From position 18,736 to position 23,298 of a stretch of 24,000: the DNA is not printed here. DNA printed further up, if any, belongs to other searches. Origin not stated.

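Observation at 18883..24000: Giant NACHT/STAND NTPase with Mrr-like nuclease head, wired directly behind a type I R-M specificity gene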

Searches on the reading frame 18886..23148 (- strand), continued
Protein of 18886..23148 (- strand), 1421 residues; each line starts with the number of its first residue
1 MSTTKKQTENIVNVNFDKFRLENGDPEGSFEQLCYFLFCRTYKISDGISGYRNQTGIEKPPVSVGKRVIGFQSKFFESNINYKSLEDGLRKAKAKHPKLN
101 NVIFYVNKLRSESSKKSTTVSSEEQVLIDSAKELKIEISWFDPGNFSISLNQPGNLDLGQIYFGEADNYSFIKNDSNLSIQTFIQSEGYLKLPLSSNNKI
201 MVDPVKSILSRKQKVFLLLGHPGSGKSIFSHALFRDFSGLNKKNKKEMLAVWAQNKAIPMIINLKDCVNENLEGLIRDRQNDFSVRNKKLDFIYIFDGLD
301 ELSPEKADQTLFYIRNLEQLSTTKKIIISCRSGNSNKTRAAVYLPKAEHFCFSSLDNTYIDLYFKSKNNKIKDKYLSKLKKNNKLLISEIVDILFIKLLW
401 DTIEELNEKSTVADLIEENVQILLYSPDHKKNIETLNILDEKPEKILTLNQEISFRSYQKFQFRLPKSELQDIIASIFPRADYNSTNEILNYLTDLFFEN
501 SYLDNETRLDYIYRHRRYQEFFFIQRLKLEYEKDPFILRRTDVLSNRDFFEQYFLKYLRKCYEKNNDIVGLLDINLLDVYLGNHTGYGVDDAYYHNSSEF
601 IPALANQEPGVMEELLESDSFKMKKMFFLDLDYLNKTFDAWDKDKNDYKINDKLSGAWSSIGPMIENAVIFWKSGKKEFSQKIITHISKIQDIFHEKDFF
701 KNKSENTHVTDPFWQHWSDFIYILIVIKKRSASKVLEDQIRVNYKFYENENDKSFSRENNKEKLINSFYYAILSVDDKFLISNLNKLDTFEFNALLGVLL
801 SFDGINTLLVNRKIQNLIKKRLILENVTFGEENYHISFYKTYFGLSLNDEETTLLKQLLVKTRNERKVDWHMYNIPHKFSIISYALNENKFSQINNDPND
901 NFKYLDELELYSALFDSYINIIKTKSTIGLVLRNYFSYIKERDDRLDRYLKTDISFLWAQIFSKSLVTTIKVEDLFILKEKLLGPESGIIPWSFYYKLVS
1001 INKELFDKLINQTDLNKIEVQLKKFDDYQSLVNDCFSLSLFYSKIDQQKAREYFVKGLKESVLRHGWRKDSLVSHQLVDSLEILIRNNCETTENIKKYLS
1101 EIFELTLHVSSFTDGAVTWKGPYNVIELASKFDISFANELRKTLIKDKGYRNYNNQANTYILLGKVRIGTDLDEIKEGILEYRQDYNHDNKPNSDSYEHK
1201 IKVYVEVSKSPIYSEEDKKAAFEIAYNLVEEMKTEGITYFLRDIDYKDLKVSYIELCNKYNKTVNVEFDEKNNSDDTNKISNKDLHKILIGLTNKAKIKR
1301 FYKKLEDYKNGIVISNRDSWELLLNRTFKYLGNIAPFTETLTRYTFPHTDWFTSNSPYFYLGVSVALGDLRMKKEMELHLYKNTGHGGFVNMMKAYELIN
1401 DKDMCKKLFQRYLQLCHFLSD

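Call 48: search_protein_families(library=pfam, proteins=[L010:1485-2240:+, L014:803-1576:+, L015:8816-9985:+, L016:2460-4643:+, L018:9126-10001:+, L027:9388-9984:+, L029:9228-9983:+, L059:7004-9976:+, L029:14050-15105:+, L016:715-2460:+], max_evalue=0.001)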
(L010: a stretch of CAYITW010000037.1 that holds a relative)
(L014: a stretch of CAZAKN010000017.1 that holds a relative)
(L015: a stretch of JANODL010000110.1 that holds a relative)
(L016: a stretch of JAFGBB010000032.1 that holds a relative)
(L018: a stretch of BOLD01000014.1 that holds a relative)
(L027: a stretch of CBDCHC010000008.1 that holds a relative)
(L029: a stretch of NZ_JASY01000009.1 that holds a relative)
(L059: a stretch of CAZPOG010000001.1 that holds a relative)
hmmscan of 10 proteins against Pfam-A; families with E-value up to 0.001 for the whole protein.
L010:1485-2240:+ (252 aa): 2 families
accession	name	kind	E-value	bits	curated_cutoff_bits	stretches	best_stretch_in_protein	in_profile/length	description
PF12008.13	EcoR124_C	-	1.6e-66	225.1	23.1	1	2-242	11-260/260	Type I restriction and modification enzyme - subunit R C terminal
PF18196.7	Cdh1_DBD_1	-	0.0004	21.1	26.4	0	28-88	4-64/120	Chromodomain helicase DNA-binding domain 1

L014:803-1576:+ (258 aa): 3 families
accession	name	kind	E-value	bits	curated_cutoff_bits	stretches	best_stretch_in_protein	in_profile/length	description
PF01555.25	N6_N4_Mtase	-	2.4e-65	221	26.7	1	24-250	1-221/221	DNA methylase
PF03602.21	Cons_hypoth95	-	0.00013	22.2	24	0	9-36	97-126/182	Conserved hypothetical protein 95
PF01170.24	UPF0020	-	0.00033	20.8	22.3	0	204-244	22-63/197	RMKL-like, methyltransferase domain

L015:8816-9985:+ (390 aa): 4 families
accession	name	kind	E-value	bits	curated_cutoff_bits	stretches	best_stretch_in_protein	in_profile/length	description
PF13679.12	Methyltransf_32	-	5.5e-36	124.1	27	1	157-294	1-142/143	Methyltransferase domain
PF13847.12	Methyltransf_31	-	2.5e-09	37.4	27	1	181-269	2-90/145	Methyltransferase domain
PF05206.20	TRM13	-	2.3e-05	24.5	26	0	179-293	16-144/257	Methyltransferase TRM13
PF13649.12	Methyltransf_25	-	0.00041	21.4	27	0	186-271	1-85/97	Methyltransferase domain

L016:2460-4643:+ (728 aa): 5 families
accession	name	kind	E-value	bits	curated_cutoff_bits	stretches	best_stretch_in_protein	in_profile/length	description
PF04851.21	ResIII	-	2.5e-23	83.2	22.5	1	3-183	3-163/164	Type III restriction enzyme, res subunit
PF00270.35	DEAD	-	3.7e-08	33.7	26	1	6-183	2-161/167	DEAD/DEAH box helicase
PF18766.7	SWI2_SNF2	-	1.2e-06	28.8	26.7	1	8-194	2-167/221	SWI2/SNF2 ATPase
PF01637.24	ATPase_2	-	2.8e-06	27.7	33.2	1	14-168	7-133/225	ATPase domain predominantly from Archaea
PF20720.3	nSTAND3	-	0.0005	20.2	27.2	0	28-129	17-104/155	Novel STAND NTPase 3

L018:9126-10001:+ (292 aa): 1 family
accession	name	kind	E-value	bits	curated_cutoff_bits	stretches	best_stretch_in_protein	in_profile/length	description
PF08843.17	AbiEii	-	3.2e-32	112.8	22.5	1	41-264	2-222/238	Nucleotidyl transferase AbiEii toxin, Type IV TA system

L027:9388-9984:+ (199 aa): 1 family
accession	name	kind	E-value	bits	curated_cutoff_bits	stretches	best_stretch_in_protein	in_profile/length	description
PF02661.23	Fic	-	1.2e-14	55.4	24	1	59-151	2-93/93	Fic/DOC family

L029:9228-9983:+ (252 aa): 2 families
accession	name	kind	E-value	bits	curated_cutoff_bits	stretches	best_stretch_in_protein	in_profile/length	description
PF10127.15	RlaP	-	4.2e-76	256.4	23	1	5-249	1-249/249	RNA repair pathway DNA polymerase beta family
PF18765.7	Polbeta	-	8e-05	23.2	26.9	1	12-73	2-64/93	Polymerase beta, Nucleotidyltransferase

L059:7004-9976:+ (991 aa): 0 families

L029:14050-15105:+ (352 aa): 1 family
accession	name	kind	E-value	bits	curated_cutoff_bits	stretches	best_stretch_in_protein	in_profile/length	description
PF10127.15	RlaP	-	1.7e-24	87.3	23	1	9-126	17-140/249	RNA repair pathway DNA polymerase beta family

L016:715-2460:+ (582 aa): 2 families
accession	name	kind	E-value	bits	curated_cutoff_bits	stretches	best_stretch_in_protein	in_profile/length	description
PF01555.25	N6_N4_Mtase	-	1.5e-23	84.3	26.7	1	114-429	1-213/221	DNA methylase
PF03602.21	Cons_hypoth95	-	6e-05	23.2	24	0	107-128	106-128/182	Conserved hypothetical protein 95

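Call 50: search_protein_families(library=pfam, alignment_id=A7, max_evalue=0.00001)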
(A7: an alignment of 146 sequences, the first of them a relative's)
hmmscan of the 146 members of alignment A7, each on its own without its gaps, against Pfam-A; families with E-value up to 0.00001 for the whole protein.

A. member 1, L010:1-1503:+ (501 aa): 4 families
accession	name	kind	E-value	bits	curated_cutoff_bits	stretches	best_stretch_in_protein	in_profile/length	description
PF22679.2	T1R_D3-like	-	6.7e-61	205.8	27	1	296-461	2-158/158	Type I restriction enzyme subunit R domain 3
PF18766.7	SWI2_SNF2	-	1.6e-57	195.2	26.7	1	27-254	1-206/221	SWI2/SNF2 ATPase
PF04851.21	ResIII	-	1.4e-38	132.9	22.5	1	23-191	3-163/164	Type III restriction enzyme, res subunit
PF00270.35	DEAD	-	1.3e-09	38.5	26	1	60-190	22-160/167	DEAD/DEAH box helicase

B. families by the number of members that match (of 146 scanned): 132 families (the first 25 are shown)
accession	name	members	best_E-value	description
PF01555.25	N6_N4_Mtase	3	2.4e-65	DNA methylase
PF18766.7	SWI2_SNF2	3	1.6e-57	SWI2/SNF2 ATPase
PF04851.21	ResIII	3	1.4e-38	Type III restriction enzyme, res subunit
PF18733.6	HEPN_LA2681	3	1.5e-35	LA2681-like HEPN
PF13408.12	Zn_ribbon_recom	3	8.2e-16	Recombinase zinc beta ribbon domain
PF10127.15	RlaP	2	4.2e-76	RNA repair pathway DNA polymerase beta family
PF01391.23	Collagen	2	2.8e-56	Collagen triple helix repeat (20 copies)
PF00580.27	UvrD-helicase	2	9.2e-51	UvrD/REP helicase N-terminal domain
PF00239.26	Resolvase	2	1.4e-40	Resolvase, N terminal domain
PF08843.17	AbiEii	2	3.2e-32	Nucleotidyl transferase AbiEii toxin, Type IV TA system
PF07508.19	Recombinase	2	1.4e-25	Recombinase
PF12833.13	HTH_18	2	7.8e-22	Helix-turn-helix domain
PF13245.12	AAA_19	2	1.6e-17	AAA domain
PF00583.31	Acetyltransf_1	2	7.4e-17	Acetyltransferase (GNAT) family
PF00589.27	Phage_integrase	2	1e-14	Phage integrase family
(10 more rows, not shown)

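Call 51: search_protein_families(library=padloc, alignment_id=A7, max_evalue=0.00001)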
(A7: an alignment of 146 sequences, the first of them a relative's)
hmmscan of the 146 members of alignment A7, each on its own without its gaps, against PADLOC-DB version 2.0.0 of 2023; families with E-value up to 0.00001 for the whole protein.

A. member 1, L010:1-1503:+ (501 aa): 9 families
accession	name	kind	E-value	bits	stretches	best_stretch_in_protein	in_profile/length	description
PDLC03048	REase_I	-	8.8e-209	694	1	2-490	219-697/976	Type I restriction enzyme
PDLC03045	REase_I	-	2.5e-55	185.9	1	17-464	251-688/995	Type I restriction enzyme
PDLC03046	REase_I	-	2.7e-44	149.4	1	18-461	258-730/1025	Type I restriction enzyme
PDLC03044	REase_I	-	2.4e-32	109.9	1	3-473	231-700/1034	Type I restriction enzyme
PDLC03040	REase_I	-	2.1e-29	100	1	4-480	238-700/1029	Type I restriction enzyme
PDLC03041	REase_I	-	1.7e-28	97.1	2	2-233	290-518/1099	Type I restriction enzyme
PDLC03043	REase_I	-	1.4e-11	42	1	2-47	251-296/313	Type I restriction enzyme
PDLC02707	PbeA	-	1.4e-10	38.4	1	55-232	271-450/672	PbeA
PDLC02704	PbeA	-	3.3e-07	27.2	1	54-237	272-460/682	PbeA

B. families by the number of members that match (of 146 scanned): 442 families (the first 25 are shown)
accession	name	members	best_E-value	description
PDLC04134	mad2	4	6.1e-22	mads_2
PDLC03371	MTase_II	3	5e-81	Type II methyltransferase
PDLC03642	MTase_III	3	5.3e-74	Type III methyltransferase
PDLC03634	MTase_III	3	8.5e-56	Type III methyltransferase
PDLC03641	MTase_III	3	7.1e-50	Type III methyltransferase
PDLC03644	MTase_III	3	1.2e-49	Type III methyltransferase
PDLC03299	MTase_II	3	3.9e-47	Type II methyltransferase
PDLC03339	MTase_II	3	7.5e-35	Type II methyltransferase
PDLC03635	MTase_III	3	1e-33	Type III methyltransferase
PDLC03636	MTase_III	3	1.2e-30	Type III methyltransferase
PDLC03300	MTase_II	3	8e-28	Type II methyltransferase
PDLC03638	MTase_III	3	6.5e-26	Type III methyltransferase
PDLC03354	MTase_II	3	2.7e-20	Type II methyltransferase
PDLC03278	MTase_II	3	1.4e-18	Type II methyltransferase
PDLC03633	MTase_III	3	1.6e-12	Type III methyltransferase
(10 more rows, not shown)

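Call 71: find_related_loci(query=A1, collection=viral_contigs, flank=8000)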
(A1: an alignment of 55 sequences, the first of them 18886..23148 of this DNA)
Query A1 (1421 aa) in viral_contigs; peptide patterns used: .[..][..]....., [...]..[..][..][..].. (x = any residue, [..] = any of these).
37 stretches matched a pattern; 3 encode a relative of the query (tblastn E <= 1e-3); 2 distinct loci.
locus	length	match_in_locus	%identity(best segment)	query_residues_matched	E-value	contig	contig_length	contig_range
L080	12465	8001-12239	34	8-1421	0e+0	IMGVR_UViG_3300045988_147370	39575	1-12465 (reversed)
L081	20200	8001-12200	39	14-1419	0e+0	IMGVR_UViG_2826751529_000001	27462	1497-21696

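Call 73: find_encoding_contigs(protein=P0005, flank=7000, max_places=1)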
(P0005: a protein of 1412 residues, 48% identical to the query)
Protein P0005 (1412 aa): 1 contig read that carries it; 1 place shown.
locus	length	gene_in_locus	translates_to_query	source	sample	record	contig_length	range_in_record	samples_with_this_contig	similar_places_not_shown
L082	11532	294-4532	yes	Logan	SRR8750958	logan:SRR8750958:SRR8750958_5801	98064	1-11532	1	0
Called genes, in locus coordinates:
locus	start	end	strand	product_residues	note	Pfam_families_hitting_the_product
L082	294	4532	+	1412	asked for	-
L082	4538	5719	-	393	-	PF00239:Resolvase, PF07508:Recombinase, PF13408:Zn_ribbon_recom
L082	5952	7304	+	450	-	PF14281:PDDEXK_4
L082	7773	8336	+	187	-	-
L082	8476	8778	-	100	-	PF05016:ParE_toxin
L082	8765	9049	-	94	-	PF03693:ParD_antitoxin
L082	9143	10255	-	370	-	PF18915:DUF5667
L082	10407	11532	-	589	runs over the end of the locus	PF00664:ABC_membrane, PF00005:ABC_tran, PF02463:SMC_N (weak)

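Call 74: find_encoding_contigs(protein=P0006, flank=7000, max_places=1)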
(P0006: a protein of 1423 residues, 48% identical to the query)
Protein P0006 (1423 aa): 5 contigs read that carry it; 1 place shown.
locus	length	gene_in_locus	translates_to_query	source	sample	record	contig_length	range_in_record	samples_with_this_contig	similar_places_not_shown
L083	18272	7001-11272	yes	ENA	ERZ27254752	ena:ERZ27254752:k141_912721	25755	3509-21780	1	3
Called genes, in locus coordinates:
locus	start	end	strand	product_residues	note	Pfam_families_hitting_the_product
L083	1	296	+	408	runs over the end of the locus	PF03979:Sigma70_r1_1, PF00140:Sigma70_r1_2, PF04542:Sigma70_r2, PF04539:Sigma70_r3, PF04545:Sigma70_r4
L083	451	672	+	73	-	-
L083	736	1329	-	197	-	PF00265:TK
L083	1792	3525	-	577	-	PF00239:Resolvase, PF07508:Recombinase (weak), PF13408:Zn_ribbon_recom (faint)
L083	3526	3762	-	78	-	-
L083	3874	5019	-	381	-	PF13481:AAA_25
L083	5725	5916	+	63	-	-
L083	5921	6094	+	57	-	-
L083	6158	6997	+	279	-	PF20247:DUF6602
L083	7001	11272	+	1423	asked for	-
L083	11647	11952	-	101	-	-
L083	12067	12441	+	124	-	PF12643:MazG-like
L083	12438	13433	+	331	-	PF01844:HNH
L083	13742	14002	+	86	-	-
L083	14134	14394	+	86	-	-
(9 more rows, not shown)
